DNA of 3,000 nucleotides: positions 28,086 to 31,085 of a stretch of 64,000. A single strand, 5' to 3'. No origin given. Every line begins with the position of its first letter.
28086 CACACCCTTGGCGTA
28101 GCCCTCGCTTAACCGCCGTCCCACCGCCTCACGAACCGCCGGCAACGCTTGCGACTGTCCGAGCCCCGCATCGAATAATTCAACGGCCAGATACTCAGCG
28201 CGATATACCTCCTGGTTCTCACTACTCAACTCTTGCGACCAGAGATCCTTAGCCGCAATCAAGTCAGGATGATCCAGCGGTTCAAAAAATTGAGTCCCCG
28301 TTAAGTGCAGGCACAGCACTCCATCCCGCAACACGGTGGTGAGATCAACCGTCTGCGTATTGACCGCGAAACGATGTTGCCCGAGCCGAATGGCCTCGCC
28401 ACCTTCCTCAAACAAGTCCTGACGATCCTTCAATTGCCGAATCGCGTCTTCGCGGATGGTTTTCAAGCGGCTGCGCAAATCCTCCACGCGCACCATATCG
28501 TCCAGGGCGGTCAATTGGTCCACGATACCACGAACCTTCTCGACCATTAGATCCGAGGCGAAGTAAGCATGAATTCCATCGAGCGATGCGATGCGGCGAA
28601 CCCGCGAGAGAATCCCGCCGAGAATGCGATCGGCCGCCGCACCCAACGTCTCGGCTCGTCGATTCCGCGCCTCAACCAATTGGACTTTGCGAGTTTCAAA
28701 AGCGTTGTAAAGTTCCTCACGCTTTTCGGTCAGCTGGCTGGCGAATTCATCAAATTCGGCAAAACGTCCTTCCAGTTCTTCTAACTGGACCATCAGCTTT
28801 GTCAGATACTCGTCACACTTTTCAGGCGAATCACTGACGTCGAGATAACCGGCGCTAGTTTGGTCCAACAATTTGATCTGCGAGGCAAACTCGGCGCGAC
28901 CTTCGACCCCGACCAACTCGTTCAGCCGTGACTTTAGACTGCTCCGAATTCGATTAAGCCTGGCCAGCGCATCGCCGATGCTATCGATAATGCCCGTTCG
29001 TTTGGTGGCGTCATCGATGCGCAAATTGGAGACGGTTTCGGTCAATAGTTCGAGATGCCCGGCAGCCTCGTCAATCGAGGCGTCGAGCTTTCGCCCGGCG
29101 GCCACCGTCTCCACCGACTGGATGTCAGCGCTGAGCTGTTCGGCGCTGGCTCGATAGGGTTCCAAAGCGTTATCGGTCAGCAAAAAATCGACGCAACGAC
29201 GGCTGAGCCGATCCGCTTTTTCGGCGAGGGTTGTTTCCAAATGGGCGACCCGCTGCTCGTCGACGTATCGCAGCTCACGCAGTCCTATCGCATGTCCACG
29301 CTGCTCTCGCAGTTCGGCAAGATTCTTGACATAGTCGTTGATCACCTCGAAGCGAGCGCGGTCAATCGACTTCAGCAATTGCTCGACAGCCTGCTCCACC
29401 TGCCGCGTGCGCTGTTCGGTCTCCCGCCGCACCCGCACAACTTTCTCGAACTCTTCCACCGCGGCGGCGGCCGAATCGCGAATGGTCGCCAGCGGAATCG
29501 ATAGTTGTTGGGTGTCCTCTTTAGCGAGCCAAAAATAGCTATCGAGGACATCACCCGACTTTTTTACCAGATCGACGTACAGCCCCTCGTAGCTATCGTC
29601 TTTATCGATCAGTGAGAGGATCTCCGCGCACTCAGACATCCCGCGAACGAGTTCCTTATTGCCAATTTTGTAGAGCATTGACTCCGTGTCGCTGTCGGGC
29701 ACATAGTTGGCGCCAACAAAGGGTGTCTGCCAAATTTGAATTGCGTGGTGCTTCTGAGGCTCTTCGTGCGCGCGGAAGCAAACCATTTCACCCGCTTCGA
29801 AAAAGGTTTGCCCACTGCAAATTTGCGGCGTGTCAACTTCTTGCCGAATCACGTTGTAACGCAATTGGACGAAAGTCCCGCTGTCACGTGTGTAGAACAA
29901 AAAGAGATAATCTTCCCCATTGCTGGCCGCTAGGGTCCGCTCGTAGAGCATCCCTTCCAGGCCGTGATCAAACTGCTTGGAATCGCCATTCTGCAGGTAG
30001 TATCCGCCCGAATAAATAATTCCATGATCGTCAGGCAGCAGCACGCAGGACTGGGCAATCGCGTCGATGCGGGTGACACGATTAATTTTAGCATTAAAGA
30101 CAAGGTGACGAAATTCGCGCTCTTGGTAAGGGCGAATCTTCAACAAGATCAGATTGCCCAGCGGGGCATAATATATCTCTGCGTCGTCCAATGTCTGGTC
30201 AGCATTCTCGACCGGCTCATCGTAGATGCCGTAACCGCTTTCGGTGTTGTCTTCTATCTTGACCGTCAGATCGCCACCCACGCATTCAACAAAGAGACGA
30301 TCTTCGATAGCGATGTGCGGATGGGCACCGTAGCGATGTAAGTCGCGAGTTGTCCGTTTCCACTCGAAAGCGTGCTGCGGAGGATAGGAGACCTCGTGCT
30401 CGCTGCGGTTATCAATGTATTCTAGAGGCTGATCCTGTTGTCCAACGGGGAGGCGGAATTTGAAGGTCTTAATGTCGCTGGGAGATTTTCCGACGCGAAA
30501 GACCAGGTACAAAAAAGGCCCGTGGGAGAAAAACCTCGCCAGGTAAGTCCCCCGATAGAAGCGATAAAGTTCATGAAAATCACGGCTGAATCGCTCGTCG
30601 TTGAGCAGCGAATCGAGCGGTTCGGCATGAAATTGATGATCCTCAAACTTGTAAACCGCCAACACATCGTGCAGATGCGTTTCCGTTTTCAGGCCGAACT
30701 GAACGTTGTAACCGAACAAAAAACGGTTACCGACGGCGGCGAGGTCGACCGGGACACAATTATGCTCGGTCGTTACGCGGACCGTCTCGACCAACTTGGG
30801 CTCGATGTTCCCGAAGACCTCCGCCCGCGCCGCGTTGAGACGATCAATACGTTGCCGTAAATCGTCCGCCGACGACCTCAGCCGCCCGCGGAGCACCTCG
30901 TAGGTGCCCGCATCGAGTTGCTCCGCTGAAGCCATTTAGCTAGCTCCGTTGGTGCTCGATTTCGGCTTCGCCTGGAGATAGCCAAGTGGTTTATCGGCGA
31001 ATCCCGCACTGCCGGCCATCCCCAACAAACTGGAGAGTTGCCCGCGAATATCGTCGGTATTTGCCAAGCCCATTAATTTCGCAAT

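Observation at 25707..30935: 1742-aa protein: single AAA+ module (Walker A near aa 1265) embedded in ~1100 aa N-terminal and ~350 aa C-terminal unassigned, coiled-coil-rich sequence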

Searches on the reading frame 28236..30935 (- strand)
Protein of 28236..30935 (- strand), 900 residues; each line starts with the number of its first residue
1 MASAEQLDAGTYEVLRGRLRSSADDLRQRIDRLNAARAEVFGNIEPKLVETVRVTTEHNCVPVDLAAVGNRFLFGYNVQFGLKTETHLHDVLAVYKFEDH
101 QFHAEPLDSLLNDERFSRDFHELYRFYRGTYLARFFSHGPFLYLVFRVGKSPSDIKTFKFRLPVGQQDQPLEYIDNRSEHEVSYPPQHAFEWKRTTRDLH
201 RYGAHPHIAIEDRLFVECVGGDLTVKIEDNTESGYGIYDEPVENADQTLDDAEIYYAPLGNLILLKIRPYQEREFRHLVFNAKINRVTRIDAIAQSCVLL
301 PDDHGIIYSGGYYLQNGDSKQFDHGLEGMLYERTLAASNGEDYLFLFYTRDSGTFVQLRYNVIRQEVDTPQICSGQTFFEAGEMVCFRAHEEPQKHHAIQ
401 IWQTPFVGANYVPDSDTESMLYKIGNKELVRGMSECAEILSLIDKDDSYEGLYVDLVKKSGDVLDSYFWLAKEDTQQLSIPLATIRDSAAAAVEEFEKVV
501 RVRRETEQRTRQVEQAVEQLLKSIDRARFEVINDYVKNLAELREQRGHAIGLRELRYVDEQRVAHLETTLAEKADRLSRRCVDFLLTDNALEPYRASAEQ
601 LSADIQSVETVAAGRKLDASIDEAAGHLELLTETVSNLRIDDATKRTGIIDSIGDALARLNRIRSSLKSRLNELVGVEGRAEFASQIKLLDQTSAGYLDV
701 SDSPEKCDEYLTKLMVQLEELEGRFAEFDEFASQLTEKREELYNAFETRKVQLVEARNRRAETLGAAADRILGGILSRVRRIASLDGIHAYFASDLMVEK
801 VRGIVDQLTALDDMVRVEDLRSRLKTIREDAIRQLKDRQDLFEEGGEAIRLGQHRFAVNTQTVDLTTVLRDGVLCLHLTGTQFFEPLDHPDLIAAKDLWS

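Call 56: predict_structure(alignment_id=A2)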
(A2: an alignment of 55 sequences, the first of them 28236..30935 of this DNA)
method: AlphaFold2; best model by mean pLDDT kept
length: 900 residues; sequences in the alignment: 55
mean_pLDDT: 86.1   pTM: 0.58
mean pLDDT of the five models: 86.1, 85.4, 81.7, 79.4, 78.2
residues with pLDDT >= 90: 341; 70-90: 502; 50-70: 43; < 50: 14
segments of 3 or more residues with pLDDT < 50: 1-8, 854-856
pLDDT, mean of each block of 10 residues (from residue 1): 42 86 95 89 81 88 90 88 82 88 87 92 89 91 92 91 77 91 90 93 90 88 88 85 89 93 95 94 90 93 91 89 88 87 92 91 89 90 88 89 80 64 87 91 79 89 93 92 95 87 89 93 89 90 92 88 93 91 87 88 85 86 88 83 83 88 86 76 83 87 88 89 77 85 90 87 88 87 85 88 90 86 89 76 53 52 73 81 82 80
secondary structure, 60 per line:
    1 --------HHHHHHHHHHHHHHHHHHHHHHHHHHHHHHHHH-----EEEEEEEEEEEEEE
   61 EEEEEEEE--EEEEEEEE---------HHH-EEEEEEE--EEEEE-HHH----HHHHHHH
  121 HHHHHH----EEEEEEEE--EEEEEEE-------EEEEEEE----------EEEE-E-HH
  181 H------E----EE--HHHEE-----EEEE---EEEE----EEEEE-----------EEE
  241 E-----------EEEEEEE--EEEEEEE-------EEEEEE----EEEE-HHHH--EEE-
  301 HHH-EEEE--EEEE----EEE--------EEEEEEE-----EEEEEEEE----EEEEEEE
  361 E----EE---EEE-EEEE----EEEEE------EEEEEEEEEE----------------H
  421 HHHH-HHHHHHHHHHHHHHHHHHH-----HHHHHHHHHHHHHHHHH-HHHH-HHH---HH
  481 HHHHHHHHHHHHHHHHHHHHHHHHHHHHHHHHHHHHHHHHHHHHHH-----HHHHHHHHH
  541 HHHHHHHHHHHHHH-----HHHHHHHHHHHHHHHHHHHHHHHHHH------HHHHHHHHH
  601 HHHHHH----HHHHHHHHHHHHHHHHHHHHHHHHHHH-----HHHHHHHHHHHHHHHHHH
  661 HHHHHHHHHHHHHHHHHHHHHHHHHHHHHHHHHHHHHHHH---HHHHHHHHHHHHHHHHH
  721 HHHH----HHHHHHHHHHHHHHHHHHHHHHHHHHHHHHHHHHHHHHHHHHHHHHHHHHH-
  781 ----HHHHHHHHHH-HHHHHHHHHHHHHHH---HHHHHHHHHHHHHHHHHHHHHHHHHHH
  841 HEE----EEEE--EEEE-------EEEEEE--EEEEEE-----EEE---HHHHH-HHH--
elements in order (helices of 4 or more, strands of 3 or more residues): H9-41 E47-68 E71-78 E92-98 E101-105 H114-126 E131-138 E141-147 E155-161 E172-175 E207-210 E214-217 E222-226 E238-241 E253-259 E262-268 E276-281 E286-289 H291-294 E297-299 E305-308 E311-314 E319-321 E330-336 E342-349 E354-361 E371-373 E375-378 E383-387 E394-403 H420-424 H426-444 H450-466 H468-471 H479-526 H532-554 H560-585 H592-606 H611-637 H643-700 H704-724 H729-779 H785-794 H796-810 H814-841 E848-851 E854-857 E865-870 E873-878 E884-886 H890-894

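Call 59: fold_search(model_id=the predicted structure, library=pdb)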
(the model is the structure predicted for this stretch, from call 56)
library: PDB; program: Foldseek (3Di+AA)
matches with E <= 10: 650; with E <= 0.001: 45
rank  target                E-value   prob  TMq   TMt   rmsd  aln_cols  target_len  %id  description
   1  8bbg_B                1.2e-07  1.00  0.10  0.08  35.7      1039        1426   12  Structure of the IFT-A complex; anterograde IFT-A train model (released 2022-12-21)
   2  8asv_A                4.9e-06  0.87  0.08  0.07  31.5      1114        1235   10  Cryo-EM structure of yeast Elongator complex (released 2022-12-07)
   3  8pu0_A                2.3e-05  1.00  0.16  0.13  15.7       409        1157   10  Cryo-EM structure of human Elp123 in complex with tRNA, desulpho-CoA, 5'-deoxyadenosine and methionine (released 2024-04-17)
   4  1xi4_A                2.3e-05  0.99  0.14  0.09  36.3       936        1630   10  Clathrin D6 Coat (released 2004-11-02)
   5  8glv_DA               2.4e-05  0.99  0.13  0.04  38.5       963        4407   12  96-nm repeat unit of doublet microtubules from Chlamydomonas reinhardtii flagella (released 2023-05-31)
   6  5ods_B                3.0e-05  0.99  0.15  0.20  27.2       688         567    7  Structure of a phosphoprotein-protein complex (released 2018-03-14)
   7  8f5p_B                3.4e-05  0.75  0.09  0.07  35.4      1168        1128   10  Structure of Leishmania tarentolae IFT-A (state 2) (released 2022-12-21)
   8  5l8s_A                3.6e-05  1.00  0.15  0.21  17.1       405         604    7  The crystal structure of a cold-adapted acylaminoacyl peptidase reveals a novel quaternary architecture based on the a (released 2016-11-16)
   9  4uuy_B                3.9e-05  1.00  0.12  0.25  17.4       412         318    9  Structural Identification of the Vps18 beta-propeller reveals a critical role in the HOPS complex stability and functi (released 2014-10-29)
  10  8q9t_C                4.1e-05  1.00  0.13  0.26  17.4       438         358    9  CryoEM structure of a S. Cerevisiae Ski238 complex bound to RNA (released 2023-11-29)
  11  7phw_A                5.1e-05  1.00  0.16  0.37  16.6       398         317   11  PfCyRPA bound to monoclonal antibody Cy.004 Fab fragment (released 2022-02-09)
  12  5ods_D                5.1e-05  0.99  0.14  0.20  26.3       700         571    7  Structure of a phosphoprotein-protein complex (released 2018-03-14)
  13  8iyj_e                5.5e-05  0.99  0.12  0.16  18.9       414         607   11  Cryo-EM structure of the 48-nm repeat doublet microtubule from mouse sperm (released 2023-07-05)
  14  9e5c_7g               6.0e-05  1.00  0.17  0.25  17.1       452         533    8  Cryo-EM structure of 96 nm repeat of microtubule doublet from T. brucei flagellum (released 2025-03-12)
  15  9y6s_7K               6.3e-05  0.57  0.07  0.06  71.0      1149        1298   10  96-nm repeat of the Leishmania tarentolae doublet microtubule (released 2025-12-17)
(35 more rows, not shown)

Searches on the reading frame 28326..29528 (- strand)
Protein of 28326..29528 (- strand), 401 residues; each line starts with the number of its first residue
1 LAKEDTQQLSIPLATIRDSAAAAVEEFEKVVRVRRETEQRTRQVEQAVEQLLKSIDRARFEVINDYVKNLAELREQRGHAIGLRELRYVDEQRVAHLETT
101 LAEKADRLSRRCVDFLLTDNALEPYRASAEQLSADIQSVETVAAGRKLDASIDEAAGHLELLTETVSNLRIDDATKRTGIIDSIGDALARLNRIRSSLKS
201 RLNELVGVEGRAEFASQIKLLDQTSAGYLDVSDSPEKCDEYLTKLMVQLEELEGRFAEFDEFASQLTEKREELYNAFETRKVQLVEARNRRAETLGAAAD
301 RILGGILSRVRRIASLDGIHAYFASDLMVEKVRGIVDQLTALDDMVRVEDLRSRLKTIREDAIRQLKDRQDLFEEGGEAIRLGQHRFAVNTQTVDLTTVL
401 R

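Call 75: search_protein_families(library=pfam, proteins=[window:28326-29528:-], max_evalue=1)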
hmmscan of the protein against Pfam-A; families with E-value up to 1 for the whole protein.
window:28326-29528:- (401 aa): 7 families
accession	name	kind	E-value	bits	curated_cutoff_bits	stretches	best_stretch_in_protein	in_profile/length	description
PF25472.1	DUF7902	-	2e-25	89.2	26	1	120-203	1-84/85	Domain of unknown function (DUF7902)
PF10046.14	BLOC1_2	-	0.0059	17.4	33.4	0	16-75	11-72/96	Biogenesis of lysosome-related organelles complex-1 subunit 2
PF18644.7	Phage_int_SAM_6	-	0.0088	16.5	27.5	1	23-97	29-101/132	Phage integrase SAM-like domain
PF01017.26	STAT_alpha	-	0.11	13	27.5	0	23-80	31-89/167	STAT transcription factor, coiled-coil domain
PF12081.13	GldM_1st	-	0.15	12.5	25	1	236-291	22-77/194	GldM N-terminal domain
PF08748.17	Phage_TAC_4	-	0.17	12.6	21.1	0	45-75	92-122/124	Phage tail assembly chaperone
PF11157.13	DUF2937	-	0.72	10.1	25.3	1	226-290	12-77/162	Protein of unknown function (DUF2937)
